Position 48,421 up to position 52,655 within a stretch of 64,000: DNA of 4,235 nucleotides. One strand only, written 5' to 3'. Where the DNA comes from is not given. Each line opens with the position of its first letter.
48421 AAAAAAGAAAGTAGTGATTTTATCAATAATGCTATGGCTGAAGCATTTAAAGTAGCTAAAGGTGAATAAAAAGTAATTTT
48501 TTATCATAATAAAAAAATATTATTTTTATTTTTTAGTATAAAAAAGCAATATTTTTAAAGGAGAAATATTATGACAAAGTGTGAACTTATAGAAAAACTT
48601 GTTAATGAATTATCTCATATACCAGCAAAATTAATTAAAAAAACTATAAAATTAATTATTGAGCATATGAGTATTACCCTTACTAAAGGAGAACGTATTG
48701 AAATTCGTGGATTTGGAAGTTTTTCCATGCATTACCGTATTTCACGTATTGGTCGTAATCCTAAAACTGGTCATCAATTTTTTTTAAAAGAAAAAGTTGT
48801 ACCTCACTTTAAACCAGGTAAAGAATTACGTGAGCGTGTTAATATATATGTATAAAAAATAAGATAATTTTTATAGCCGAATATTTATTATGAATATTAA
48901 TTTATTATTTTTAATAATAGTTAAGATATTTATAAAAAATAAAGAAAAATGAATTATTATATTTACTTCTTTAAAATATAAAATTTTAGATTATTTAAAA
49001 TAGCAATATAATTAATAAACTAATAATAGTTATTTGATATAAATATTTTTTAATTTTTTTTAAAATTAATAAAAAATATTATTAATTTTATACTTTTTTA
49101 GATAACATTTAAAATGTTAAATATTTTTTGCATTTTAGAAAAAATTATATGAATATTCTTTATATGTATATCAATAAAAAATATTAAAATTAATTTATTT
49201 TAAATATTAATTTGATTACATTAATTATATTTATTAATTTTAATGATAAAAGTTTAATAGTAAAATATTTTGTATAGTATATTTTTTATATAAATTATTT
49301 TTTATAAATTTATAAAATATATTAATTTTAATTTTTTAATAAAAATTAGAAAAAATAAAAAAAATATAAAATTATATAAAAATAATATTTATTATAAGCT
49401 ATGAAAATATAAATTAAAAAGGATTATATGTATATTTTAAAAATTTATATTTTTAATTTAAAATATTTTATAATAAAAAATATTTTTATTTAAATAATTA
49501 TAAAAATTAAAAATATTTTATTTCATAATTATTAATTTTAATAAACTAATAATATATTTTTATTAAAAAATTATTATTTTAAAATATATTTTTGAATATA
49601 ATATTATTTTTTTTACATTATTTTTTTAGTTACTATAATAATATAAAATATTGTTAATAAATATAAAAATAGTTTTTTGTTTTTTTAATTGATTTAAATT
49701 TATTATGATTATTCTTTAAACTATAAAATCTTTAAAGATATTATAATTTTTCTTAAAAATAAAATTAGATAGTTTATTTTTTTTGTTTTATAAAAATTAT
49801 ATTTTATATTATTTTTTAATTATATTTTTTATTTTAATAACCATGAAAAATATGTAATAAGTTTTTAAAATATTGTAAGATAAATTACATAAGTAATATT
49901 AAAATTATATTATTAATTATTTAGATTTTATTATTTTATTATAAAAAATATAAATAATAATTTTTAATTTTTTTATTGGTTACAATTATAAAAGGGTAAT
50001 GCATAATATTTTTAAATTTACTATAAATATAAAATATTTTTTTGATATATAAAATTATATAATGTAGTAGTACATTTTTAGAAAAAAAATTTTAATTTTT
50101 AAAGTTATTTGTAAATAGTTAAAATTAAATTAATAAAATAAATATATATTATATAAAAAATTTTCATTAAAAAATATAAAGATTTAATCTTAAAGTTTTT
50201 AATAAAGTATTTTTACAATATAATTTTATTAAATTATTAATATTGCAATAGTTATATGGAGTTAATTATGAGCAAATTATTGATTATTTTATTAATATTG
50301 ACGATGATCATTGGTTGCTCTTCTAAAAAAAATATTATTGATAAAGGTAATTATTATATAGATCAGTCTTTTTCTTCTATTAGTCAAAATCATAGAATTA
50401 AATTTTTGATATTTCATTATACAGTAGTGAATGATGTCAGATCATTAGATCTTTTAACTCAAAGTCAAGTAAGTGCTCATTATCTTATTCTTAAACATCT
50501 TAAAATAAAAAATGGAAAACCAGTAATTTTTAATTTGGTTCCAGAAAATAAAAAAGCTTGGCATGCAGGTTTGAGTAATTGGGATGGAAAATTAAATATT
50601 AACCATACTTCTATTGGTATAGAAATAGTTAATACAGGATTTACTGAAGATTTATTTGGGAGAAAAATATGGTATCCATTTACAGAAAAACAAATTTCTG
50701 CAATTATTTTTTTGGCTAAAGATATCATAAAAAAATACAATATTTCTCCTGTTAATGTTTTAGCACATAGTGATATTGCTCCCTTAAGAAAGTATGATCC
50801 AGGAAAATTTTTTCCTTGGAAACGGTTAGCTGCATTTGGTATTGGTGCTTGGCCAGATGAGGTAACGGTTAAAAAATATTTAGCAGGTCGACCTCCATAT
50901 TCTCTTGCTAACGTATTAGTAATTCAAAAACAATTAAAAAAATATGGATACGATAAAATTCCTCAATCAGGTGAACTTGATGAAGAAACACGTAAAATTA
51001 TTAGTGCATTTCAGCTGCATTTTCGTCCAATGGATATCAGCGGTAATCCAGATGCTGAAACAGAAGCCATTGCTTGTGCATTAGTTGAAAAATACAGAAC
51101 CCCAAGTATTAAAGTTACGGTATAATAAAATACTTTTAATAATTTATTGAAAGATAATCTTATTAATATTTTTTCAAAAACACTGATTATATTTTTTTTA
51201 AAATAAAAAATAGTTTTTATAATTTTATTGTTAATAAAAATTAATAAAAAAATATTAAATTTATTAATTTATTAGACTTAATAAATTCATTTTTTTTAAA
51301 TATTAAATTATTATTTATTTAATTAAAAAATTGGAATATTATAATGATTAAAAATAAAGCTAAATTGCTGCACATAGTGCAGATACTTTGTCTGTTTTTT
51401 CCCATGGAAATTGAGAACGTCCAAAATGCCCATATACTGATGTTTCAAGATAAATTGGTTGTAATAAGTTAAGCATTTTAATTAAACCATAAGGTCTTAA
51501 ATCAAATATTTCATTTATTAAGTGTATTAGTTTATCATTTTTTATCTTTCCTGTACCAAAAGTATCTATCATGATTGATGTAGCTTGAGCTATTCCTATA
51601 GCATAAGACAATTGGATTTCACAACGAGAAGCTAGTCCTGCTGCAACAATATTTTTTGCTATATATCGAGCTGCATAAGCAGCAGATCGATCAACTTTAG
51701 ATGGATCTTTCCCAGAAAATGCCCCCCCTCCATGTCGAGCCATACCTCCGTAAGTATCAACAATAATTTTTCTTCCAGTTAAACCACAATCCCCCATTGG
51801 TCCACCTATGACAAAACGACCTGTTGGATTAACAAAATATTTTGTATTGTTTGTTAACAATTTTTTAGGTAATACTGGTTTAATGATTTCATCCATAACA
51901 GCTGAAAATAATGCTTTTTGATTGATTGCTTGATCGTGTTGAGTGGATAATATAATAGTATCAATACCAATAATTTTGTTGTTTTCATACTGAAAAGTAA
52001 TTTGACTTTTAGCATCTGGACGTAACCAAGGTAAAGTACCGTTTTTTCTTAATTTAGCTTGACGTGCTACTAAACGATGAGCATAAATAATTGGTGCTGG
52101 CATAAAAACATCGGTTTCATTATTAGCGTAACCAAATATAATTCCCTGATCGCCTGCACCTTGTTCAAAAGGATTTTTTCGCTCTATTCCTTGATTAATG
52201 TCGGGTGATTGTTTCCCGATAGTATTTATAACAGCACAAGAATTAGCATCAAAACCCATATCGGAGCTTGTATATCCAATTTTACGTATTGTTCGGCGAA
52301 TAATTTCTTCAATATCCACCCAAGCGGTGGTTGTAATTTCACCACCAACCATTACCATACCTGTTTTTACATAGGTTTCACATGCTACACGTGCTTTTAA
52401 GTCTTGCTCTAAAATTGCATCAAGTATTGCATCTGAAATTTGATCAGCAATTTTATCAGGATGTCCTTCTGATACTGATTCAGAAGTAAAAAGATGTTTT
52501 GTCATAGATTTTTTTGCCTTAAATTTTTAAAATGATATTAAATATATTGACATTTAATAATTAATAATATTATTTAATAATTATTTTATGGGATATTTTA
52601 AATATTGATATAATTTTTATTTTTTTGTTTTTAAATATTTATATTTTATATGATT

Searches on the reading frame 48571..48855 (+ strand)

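Call 50: search_protein_families(library=ncbifam, proteins=[window:48571-48855:+], max_evalue=0.00001)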
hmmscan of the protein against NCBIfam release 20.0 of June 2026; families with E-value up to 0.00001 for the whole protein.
window:48571-48855:+ (94 aa): 6 families
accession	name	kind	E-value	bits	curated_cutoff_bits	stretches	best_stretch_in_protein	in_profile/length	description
TIGR00988.1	hip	equivalog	2e-39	133.8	119.95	1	1-93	1-93/94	integration host factor subunit beta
NF001222.0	PRK00199.1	equivalog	4.3e-39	132.6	115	1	1-92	1-92/95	integration host factor subunit beta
NF001401.0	PRK00285.1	equivalog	7.7e-19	67.7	111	1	1-91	6-95/103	integration host factor subunit alpha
TIGR00987.1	himA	equivalog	2.6e-17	63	120.25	1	1-91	2-91/96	integration host factor subunit alpha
NF007945.0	PRK10664.1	equivalog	4.8e-13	49.5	157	1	1-91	1-90/90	nucleoid-associated protein HU-beta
NF008023.0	PRK10753.1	equivalog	4.7e-10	39.7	162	1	1-90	1-89/90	nucleoid-associated protein HU-alpha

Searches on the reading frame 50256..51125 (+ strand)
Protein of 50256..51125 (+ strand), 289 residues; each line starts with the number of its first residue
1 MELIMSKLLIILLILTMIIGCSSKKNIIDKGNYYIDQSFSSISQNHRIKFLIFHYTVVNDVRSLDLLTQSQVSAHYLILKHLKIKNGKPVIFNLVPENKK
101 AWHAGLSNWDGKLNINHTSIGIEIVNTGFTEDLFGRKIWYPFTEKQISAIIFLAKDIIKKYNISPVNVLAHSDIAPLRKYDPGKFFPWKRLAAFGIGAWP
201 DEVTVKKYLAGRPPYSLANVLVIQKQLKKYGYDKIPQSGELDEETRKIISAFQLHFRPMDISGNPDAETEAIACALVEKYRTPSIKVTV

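Call 51: search_protein_families(library=ncbifam, proteins=[window:50256-51125:+], max_evalue=0.00001)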
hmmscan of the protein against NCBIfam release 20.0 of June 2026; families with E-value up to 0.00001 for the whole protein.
window:50256-51125:+ (289 aa): 1 family
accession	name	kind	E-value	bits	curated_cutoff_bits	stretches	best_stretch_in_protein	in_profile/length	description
NF008758.0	PRK11789.1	equivalog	1.3e-24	86.6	143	1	65-192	69-179/190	1,6-anhydro-N-acetylmuramyl-L-alanine amidase AmpD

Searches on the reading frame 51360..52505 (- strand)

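Call 51: search_protein_families(library=ncbifam, proteins=[window:51360-52505:-], max_evalue=0.00001)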
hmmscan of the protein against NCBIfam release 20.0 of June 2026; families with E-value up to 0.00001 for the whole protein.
window:51360-52505:- (381 aa): 1 family
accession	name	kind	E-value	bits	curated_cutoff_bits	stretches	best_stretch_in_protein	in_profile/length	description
TIGR01034.1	metK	equivalog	2.3e-193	642.3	309.4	1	5-379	1-375/377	methionine adenosyltransferase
